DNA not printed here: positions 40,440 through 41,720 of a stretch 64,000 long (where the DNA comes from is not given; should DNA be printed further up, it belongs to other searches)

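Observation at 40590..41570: DRG/Rbg1-type TGS GTPase (normally archaeal/eukaryotic) in a bacterial ribosomal-protein context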

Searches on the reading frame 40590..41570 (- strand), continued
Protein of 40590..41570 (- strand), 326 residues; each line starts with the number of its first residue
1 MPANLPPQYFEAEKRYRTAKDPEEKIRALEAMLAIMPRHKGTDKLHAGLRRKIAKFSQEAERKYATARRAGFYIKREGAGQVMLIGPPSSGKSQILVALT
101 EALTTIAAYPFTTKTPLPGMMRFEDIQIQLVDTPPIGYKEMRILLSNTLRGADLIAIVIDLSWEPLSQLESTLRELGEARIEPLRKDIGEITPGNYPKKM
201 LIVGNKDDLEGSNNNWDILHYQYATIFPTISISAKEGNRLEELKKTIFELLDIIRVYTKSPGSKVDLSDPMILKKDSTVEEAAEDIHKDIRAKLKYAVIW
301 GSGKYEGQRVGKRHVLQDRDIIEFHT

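Call 39: search_solved_structures(query=A2, max_evalue=0.001, show_alignments=1)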
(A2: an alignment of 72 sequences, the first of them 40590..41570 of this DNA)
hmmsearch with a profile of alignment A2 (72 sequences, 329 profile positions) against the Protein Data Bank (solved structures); distinct sequences matched with E-value up to 0.001: 90 (the best 60 are shown).
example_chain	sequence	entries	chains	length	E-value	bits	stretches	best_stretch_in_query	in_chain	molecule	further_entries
7nrc_So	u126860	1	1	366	6.9e-48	167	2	24-196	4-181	Ribosome-interacting GTPase 2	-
4a9a_A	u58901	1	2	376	2.3e-44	155.4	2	16-190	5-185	RIBOSOME-INTERACTING GTPASE 1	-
7rr5_R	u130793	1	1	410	1.1e-43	153.1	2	21-190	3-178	Ribosome-interacting GTPase 1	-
7odt_t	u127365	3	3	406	4.1e-23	85.6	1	72-247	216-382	Mitochondrial ribosome-associated GTPase 2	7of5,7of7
7o9k_G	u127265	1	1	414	4.3e-23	85.5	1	72-247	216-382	Mitochondrial ribosome-associated GTPase 2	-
1lnz_A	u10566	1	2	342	1.4e-20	77.3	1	79-254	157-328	SPO0B-associated GTP-binding protein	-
7oi6_y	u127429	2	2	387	2.3e-19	73.2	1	73-228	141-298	GTP-binding protein 10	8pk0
2eki_A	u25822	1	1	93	1.8e-17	67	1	254-327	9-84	Developmentally-regulated GTP-binding protein 1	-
6lss_4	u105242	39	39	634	3.1e-17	66.2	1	82-269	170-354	Nucleolar GTP-binding protein 1 | GTP-binding protein 4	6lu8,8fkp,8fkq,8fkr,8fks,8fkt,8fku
9e9c_t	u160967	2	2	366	3.5e-17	66.1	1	72-225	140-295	GTP-binding protein 10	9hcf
1udx_A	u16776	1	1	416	9.6e-17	64.6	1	80-252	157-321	the GTP-binding protein Obg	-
1mky_A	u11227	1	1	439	2.4e-16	63.3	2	81-187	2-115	Probable GTP-binding protein engA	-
2e87_A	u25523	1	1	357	2.4e-16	63.3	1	82-254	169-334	Hypothetical protein PH1320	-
5m04_A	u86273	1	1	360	9.4e-14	54.8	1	76-246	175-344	GTPase ObgE/CgtA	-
4csu_9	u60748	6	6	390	9.7e-14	54.7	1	76-247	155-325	GTPASE OBGE/CGTA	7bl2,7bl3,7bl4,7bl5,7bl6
1wxq_A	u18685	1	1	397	7.9e-12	48.5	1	85-121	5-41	GTP-binding protein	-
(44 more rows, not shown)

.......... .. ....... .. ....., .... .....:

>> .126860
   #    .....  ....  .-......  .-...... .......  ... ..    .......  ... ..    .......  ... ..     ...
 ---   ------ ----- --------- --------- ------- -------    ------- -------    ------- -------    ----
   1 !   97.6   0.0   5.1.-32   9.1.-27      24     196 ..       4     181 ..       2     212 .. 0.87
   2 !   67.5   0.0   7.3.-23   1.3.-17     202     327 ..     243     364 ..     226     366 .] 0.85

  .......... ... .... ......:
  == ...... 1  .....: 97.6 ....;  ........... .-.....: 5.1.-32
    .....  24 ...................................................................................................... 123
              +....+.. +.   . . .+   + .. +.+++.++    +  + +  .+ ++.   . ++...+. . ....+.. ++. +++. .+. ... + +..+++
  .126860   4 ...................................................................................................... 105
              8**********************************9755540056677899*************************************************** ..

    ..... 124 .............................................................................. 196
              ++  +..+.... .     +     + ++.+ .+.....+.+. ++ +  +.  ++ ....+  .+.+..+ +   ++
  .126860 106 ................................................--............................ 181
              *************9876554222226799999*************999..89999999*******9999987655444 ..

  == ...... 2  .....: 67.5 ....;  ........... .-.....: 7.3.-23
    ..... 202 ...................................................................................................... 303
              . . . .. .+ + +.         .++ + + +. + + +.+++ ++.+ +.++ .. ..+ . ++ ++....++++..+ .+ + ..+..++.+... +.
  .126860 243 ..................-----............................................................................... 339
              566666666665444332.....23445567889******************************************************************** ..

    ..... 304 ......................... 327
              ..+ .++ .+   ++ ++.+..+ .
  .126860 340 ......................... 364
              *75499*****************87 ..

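Call 43: predict_structure(alignment_id=A2)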
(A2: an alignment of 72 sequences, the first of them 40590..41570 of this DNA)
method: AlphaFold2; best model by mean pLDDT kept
length: 326 residues; sequences in the alignment: 72
mean_pLDDT: 85.7   pTM: 0.73
mean pLDDT of the five models: 85.7, 85.3, 85.2, 85.0, 83.6
residues with pLDDT >= 90: 164; 70-90: 127; 50-70: 28; < 50: 7
segments of 3 or more residues with pLDDT < 50: none
pLDDT, mean of each block of 10 residues (from residue 1): 72 87 83 81 83 79 54 84 92 93 62 78 95 80 80 95 93 89 69 82 96 94 93 95 97 93 87 94 91 92 77 93 92
secondary structure, 60 per line:
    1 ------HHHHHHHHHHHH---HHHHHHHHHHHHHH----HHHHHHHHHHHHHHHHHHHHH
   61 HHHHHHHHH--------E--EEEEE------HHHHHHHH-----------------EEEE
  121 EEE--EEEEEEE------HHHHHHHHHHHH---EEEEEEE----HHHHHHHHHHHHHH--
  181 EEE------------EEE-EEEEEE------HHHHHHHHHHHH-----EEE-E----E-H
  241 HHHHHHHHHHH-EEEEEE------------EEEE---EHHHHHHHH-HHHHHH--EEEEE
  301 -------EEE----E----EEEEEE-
elements in order: H7-18 H22-35 H40-69 E81-85 H92-99 E117-123 E126-132 H139-150 E154-160 H165-178 E181-183 E196-198 E200-205 H212-223 E229-231 H240-251 E253-258 E271-274 H279-286 H288-293 E296-300 E308-310 E320-325

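Call 46: fold_search(model_id=the predicted structure, library=pdb)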
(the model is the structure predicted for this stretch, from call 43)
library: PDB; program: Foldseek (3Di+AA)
matches with E <= 10: 1883; with E <= 0.001: 1604
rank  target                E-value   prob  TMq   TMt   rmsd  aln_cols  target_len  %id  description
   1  4a9a_A                1.3e-20  1.00  0.65  0.60   7.1       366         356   23  Structure of Rbg1 in complex with Tma46 dfrp domain (released 2012-10-03)
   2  4a9a_B                2.3e-20  1.00  0.66  0.62   6.8       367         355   23  Structure of Rbg1 in complex with Tma46 dfrp domain (released 2012-10-03)
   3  7rr5_R                1.1e-18  1.00  0.65  0.60   6.3       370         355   23  Structure of ribosomal complex bound with Rbg1/Tma46 (released 2021-11-10)
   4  7nrc_So               5.3e-14  1.00  0.61  0.58   7.3       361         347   24  Structure of the yeast Gcn1 bound to a leading stalled 80S ribosome with Rbg2, Gir2, A- and P-tRNA and eIF5A (released 2021-05-05)
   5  2e87                  1.4e-11  1.00  0.40  0.37  19.5       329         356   21  Crystal structure of hypothetical GTP-binding protein PH1320 from Pyrococcus horikoshii OT3, in complex with GDP (released 2007-07-24)
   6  8fl2_SR               7.7e-11  1.00  0.43  0.24  17.6       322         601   18  Human nuclear pre-60S ribosomal subunit (State I1) (released 2023-07-12)
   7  9qiw_CD               9.8e-11  1.00  0.43  0.25  17.6       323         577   18  Human pre-60S - State 3 (released 2025-04-30)
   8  8rl2_CD               2.5e-10  1.00  0.42  0.24  17.7       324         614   17  Human pre-60S - State 5 (released 2025-01-15)
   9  8fl0_SR               3.2e-10  1.00  0.43  0.32  17.7       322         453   17  Human nucleolar pre-60S ribosomal subunit (State H) (released 2023-07-12)
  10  7o9k_G                4.6e-10  1.00  0.41  0.40   4.6       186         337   27  Human mitochondrial ribosome large subunit assembly intermediate with MTERF4-NSUN4, MRM2, MTG1, the MALSU module, GTPB (released 2021-06-30)
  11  8fkz_SR               4.9e-10  1.00  0.43  0.25  16.2       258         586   19  Human nucleolar pre-60S ribosomal subunit (State G) (released 2023-07-12)
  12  8fl4_SR               5.8e-10  1.00  0.42  0.24  17.7       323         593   18  Human nuclear pre-60S ribosomal subunit (State I3) (released 2023-07-12)
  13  7oh3_b                6.5e-10  1.00  0.40  0.30  15.4       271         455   17  Nog1-TAP associated immature ribosomal particle population B from S. cerevisiae (released 2021-11-03)
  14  8fkt_SR               6.9e-10  1.00  0.42  0.32  17.7       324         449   18  Human nucleolar pre-60S ribosomal subunit (State C1) (released 2023-07-12)
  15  8fkx_SR               8.3e-10  1.00  0.41  0.28  16.8       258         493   20  Human nucleolar pre-60S ribosomal subunit (State E) (released 2023-07-12)
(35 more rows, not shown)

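Call 47: list_cluster_members(proteins=[P0122, P0124, P0126, P0130, P0152, P0248, P0155, P0137, P0189, P0226])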
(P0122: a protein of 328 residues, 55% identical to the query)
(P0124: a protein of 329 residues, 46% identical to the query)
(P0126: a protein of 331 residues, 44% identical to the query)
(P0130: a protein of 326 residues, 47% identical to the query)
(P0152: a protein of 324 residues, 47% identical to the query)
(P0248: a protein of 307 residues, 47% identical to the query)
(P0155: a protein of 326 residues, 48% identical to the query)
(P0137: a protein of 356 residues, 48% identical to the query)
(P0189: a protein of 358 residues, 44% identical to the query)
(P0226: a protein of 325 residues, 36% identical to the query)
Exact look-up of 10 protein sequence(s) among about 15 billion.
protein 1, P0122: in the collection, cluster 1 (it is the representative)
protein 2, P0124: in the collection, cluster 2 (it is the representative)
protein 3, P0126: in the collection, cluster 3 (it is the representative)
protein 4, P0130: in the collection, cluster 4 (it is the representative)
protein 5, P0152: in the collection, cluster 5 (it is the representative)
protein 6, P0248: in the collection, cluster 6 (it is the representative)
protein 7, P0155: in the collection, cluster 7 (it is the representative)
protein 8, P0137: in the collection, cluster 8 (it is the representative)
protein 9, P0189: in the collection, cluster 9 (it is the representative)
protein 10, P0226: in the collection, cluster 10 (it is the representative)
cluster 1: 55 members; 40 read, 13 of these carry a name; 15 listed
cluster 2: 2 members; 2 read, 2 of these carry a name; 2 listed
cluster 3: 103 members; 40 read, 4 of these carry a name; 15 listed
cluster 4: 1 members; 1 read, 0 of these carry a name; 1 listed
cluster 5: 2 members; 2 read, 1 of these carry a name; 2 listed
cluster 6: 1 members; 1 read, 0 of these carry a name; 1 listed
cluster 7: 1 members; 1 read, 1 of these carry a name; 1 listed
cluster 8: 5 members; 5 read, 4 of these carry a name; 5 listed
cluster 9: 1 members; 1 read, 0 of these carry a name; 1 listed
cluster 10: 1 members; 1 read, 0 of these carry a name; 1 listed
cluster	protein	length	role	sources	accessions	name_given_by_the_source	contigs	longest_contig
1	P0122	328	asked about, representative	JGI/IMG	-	-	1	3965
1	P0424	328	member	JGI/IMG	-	ribosome-interacting GTPase 1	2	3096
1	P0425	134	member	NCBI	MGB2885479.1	MAG: TGS domain-containing protein, partial [Dehalococcoidia bacterium]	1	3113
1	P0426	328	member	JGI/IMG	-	ribosome-interacting GTPase 1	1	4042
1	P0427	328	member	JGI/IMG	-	ribosome-interacting GTPase 1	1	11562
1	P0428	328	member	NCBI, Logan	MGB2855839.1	MAG: TGS domain-containing protein [Dehalococcoidia bacterium]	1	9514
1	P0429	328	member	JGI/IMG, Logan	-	ribosome-interacting GTPase 1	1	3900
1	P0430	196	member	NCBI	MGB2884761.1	MAG: GTPase, partial [Dehalococcoidia bacterium]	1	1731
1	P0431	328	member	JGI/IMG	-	ribosome-interacting GTPase 1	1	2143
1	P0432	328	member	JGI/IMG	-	ribosome-interacting GTPase 1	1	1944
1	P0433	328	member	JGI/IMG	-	ribosome-interacting GTPase 1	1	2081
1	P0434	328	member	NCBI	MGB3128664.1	MAG: TGS domain-containing protein [Dehalococcoidia bacterium]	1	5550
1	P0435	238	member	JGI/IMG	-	hypothetical protein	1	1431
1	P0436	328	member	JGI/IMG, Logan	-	ribosome-interacting GTPase 1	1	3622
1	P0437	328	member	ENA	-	-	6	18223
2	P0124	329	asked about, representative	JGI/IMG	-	ribosome-interacting GTPase 1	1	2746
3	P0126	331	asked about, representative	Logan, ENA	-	-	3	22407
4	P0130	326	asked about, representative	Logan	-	-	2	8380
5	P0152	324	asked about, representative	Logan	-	-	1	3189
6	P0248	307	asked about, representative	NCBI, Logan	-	-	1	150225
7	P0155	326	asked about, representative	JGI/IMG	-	hypothetical protein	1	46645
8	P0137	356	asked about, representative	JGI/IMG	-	ribosome-interacting GTPase 1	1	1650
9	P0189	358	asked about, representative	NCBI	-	-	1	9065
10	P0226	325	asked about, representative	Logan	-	-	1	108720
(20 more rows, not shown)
